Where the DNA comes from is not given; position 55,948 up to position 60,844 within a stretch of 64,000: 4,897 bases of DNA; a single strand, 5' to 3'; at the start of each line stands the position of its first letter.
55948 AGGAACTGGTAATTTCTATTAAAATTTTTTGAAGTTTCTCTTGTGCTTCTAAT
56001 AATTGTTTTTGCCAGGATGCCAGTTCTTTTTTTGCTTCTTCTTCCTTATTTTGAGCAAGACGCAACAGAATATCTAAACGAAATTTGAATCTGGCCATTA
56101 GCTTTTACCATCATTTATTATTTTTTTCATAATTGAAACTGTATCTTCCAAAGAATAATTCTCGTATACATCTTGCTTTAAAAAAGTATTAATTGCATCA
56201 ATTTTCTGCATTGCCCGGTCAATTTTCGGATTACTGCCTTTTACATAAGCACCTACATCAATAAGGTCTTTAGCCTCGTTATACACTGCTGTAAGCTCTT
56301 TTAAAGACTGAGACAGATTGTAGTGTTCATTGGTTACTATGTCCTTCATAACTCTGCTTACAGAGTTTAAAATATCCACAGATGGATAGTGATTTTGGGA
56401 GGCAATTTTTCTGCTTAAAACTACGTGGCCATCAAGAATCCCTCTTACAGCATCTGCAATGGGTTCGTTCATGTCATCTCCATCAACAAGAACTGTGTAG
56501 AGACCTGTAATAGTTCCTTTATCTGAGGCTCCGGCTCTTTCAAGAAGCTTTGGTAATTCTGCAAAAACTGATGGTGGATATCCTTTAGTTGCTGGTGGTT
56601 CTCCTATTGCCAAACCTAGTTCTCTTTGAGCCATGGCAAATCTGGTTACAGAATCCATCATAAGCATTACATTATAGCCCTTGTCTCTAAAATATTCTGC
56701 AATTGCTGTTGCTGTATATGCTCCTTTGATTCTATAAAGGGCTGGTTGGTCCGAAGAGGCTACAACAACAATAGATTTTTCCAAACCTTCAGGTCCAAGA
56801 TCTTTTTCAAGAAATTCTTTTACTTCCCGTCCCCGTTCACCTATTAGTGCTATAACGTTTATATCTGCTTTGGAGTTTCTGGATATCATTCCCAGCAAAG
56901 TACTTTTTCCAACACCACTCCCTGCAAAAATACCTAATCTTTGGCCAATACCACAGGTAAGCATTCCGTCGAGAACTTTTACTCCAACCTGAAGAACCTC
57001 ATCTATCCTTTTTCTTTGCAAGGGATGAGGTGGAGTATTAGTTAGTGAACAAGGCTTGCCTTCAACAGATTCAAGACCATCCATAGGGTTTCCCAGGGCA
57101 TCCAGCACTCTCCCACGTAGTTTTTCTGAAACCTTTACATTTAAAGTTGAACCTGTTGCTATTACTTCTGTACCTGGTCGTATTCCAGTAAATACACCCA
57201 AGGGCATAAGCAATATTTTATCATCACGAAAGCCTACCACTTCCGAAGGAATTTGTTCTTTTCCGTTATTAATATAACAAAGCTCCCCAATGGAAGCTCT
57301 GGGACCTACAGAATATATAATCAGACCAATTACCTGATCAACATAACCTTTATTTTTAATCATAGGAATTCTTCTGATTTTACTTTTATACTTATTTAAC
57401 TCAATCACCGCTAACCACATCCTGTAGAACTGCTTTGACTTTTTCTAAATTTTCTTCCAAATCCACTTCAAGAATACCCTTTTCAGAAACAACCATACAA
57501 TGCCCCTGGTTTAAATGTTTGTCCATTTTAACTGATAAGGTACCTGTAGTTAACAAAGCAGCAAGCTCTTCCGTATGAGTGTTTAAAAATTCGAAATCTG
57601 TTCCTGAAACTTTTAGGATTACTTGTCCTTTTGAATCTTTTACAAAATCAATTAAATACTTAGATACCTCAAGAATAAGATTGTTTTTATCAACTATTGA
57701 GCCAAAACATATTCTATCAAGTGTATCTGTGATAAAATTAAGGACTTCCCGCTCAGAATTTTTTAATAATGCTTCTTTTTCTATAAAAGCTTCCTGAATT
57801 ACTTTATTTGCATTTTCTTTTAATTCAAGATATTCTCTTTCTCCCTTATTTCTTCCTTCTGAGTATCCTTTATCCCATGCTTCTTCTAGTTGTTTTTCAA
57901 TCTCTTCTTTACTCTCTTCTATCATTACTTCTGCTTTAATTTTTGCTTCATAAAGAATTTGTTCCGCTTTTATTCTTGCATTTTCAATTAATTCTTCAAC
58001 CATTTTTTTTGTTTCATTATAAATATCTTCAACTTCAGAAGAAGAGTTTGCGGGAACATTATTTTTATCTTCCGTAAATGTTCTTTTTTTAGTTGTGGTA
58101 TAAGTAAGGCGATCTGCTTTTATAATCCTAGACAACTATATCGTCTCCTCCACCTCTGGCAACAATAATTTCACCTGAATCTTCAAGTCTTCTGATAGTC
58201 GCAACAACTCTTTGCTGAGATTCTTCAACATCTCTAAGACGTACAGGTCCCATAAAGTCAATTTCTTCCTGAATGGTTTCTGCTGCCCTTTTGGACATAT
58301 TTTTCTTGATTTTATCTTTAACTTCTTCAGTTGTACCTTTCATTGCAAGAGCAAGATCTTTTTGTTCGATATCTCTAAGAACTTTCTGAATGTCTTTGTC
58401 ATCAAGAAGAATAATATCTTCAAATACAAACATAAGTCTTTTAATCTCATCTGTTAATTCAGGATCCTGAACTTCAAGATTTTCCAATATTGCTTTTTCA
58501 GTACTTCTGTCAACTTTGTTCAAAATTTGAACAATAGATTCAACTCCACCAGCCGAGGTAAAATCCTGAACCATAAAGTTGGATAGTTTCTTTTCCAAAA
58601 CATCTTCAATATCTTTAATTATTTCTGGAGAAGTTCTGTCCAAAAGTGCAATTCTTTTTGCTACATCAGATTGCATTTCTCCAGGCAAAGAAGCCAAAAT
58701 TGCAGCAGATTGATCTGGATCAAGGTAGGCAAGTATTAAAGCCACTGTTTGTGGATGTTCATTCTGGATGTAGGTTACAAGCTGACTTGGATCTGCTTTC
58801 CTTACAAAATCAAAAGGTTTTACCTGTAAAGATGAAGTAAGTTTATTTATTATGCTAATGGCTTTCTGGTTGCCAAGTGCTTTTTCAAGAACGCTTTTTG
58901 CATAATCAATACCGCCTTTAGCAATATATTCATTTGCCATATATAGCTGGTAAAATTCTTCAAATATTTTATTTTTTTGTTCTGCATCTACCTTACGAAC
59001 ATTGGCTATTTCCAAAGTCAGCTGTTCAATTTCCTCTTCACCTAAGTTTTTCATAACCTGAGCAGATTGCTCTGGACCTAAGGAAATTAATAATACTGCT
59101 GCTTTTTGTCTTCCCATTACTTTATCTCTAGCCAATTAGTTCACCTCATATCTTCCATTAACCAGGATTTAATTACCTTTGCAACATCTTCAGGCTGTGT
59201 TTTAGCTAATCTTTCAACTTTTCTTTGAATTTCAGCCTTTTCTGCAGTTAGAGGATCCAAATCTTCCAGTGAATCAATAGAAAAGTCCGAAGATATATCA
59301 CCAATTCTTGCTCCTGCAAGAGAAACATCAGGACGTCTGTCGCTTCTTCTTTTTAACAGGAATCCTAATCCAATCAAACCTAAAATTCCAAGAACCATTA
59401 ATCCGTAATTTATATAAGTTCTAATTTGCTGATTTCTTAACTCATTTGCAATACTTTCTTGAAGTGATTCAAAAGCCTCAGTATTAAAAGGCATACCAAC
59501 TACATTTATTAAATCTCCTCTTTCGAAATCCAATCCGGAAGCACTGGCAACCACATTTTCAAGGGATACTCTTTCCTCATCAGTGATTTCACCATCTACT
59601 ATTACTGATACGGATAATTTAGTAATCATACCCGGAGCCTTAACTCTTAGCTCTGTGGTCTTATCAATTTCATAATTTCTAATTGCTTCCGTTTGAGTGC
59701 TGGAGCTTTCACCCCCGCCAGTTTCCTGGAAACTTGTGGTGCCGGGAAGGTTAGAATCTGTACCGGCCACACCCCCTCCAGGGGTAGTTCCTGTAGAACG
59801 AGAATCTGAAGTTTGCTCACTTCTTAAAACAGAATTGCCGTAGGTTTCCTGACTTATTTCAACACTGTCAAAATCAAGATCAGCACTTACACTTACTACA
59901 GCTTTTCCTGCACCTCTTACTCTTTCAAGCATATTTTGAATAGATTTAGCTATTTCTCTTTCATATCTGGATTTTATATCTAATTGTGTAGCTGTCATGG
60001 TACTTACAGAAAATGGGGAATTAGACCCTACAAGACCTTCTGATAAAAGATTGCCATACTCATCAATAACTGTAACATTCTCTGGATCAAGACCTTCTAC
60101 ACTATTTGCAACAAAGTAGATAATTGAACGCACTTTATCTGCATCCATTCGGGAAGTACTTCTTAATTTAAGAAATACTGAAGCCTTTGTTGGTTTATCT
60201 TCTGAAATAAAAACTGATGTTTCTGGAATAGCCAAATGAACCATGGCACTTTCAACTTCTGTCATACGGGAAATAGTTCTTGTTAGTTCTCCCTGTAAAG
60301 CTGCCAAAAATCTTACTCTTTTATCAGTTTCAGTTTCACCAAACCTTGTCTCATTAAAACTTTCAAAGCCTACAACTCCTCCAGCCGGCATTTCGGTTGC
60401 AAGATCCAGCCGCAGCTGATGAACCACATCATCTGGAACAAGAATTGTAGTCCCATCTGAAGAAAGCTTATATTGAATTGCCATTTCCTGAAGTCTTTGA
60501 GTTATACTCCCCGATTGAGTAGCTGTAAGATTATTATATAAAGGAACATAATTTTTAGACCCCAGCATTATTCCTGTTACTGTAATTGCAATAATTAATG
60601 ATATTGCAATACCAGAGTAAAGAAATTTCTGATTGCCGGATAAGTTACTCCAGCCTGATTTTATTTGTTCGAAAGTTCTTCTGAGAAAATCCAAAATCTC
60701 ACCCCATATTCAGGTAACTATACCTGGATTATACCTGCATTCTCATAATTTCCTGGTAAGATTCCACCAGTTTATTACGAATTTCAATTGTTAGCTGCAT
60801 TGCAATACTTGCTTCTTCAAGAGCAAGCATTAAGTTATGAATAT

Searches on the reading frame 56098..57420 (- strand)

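Call 56: search_protein_families(library=pfam, proteins=[window:56098-57420:-], max_evalue=1e-15)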
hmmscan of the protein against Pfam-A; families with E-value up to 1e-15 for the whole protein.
window:56098-57420:- (440 aa): 2 families
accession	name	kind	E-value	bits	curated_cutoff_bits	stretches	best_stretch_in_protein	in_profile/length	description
PF00006.31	ATP-synt_ab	-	1.4e-89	299.8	29.5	1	146-355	1-213/213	ATP synthase alpha/beta family, nucleotide-binding domain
PF18269.6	T3SS_ATPase_C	-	5.5e-25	87.5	22.7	1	362-432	1-71/72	T3SS EscN ATPase C-terminal domain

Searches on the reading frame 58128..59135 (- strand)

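Call 57: search_protein_families(library=pfam, proteins=[window:58128-59135:-], max_evalue=1e-8)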
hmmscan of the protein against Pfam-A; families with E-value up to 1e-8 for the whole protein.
window:58128-59135:- (335 aa): 3 families
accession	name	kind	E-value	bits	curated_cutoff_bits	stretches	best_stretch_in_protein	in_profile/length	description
PF01706.21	FliG_C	-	5.9e-46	155.6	23.3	1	218-324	1-107/108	FliG C-terminal domain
PF14842.11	FliG_N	-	5.1e-45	152.8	25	1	7-108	3-104/104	FliG N-terminal domain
PF14841.11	FliG_M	-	3.2e-38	130.2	25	1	116-188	1-73/76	FliG middle domain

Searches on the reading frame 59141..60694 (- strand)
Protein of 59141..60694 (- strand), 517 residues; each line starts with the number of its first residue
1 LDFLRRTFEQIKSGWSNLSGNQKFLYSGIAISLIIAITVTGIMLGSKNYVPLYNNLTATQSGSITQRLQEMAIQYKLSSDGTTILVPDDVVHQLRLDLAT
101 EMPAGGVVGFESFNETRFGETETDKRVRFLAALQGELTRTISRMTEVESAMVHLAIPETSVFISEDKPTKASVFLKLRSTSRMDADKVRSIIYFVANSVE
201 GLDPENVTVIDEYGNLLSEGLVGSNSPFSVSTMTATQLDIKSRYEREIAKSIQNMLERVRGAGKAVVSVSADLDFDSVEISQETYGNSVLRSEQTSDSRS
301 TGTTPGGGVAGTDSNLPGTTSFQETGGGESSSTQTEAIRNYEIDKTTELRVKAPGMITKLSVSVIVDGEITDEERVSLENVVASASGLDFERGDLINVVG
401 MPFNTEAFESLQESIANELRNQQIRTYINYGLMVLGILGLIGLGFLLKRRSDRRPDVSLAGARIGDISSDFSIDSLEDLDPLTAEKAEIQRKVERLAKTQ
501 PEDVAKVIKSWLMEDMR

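Call 56: search_protein_families(library=pfam, proteins=[window:59141-60694:-], max_evalue=1e-15)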
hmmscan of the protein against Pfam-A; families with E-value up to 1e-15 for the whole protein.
window:59141-60694:- (517 aa): 2 families
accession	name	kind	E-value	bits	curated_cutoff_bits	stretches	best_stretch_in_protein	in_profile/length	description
PF01514.23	YscJ_FliF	-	1.1e-61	208.3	24.4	1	46-218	3-178/179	Secretory protein of YscJ/FliF family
PF08345.17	YscJ_FliF_C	-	5.1e-39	134.5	23.8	1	256-403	1-147/147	Flagellar M-ring protein C-terminal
